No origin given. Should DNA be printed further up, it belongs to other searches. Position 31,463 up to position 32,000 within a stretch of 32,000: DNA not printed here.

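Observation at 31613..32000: LanB-type dehydratase paired with substrates that cannot form lanthionine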

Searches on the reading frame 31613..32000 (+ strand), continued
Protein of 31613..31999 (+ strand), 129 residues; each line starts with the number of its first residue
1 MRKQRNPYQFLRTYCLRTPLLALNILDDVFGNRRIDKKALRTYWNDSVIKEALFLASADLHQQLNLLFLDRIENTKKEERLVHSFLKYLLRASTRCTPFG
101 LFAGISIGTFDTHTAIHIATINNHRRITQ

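Call 74: search_protein_families(library=pfam, proteins=[L002:6208-8406:-, L002:8450-9619:-, L002:3994-5238:-], max_evalue=0.001)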
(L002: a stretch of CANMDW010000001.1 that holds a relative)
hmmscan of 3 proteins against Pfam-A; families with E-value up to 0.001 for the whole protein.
L002:6208-8406:- (732 aa): 8 families
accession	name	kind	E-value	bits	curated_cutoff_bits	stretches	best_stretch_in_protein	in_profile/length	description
PF00664.28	ABC_membrane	-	3.8e-46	158.4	28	1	165-432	4-274/274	ABC transporter transmembrane region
PF03412.21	Peptidase_C39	-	6.7e-37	126.7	22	1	5-136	4-132/133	Peptidase C39 family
PF00005.33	ABC_tran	-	5.9e-32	111.6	25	1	494-642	2-137/137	ABC transporter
PF02463.25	SMC_N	-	1.1e-07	32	40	1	504-686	25-212/220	RecF/RecN/SMC N terminal domain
PF13401.12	AAA_22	-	1.2e-05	26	27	1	504-659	6-110/130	AAA domain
PF09818.15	ABC_ATPase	-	2.7e-05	23.8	23.2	0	588-684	133-229/283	P-loop domain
PF13555.12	AAA_29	-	0.00054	20.1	27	0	494-520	13-39/61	P-loop containing region of AAA domain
PF03193.22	RsgA_GTPase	-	0.00064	20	30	0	456-535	63-138/174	RsgA GTPase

L002:8450-9619:- (389 aa): 3 families
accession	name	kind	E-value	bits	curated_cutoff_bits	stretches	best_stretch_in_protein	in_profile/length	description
PF13437.12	HlyD_3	-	1.7e-11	45.3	22.2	1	236-342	1-105/106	HlyD family secretion protein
PF13533.13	Biotin_lipoyl_2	-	1.7e-05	25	29.8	1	66-93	2-29/32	Biotin-lipoyl like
PF16576.10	HlyD_D23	-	1.8e-05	24.6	30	1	214-343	89-211/214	Barrel-sandwich domain of CusB or HlyD membrane-fusion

L002:3994-5238:- (414 aa): 0 families
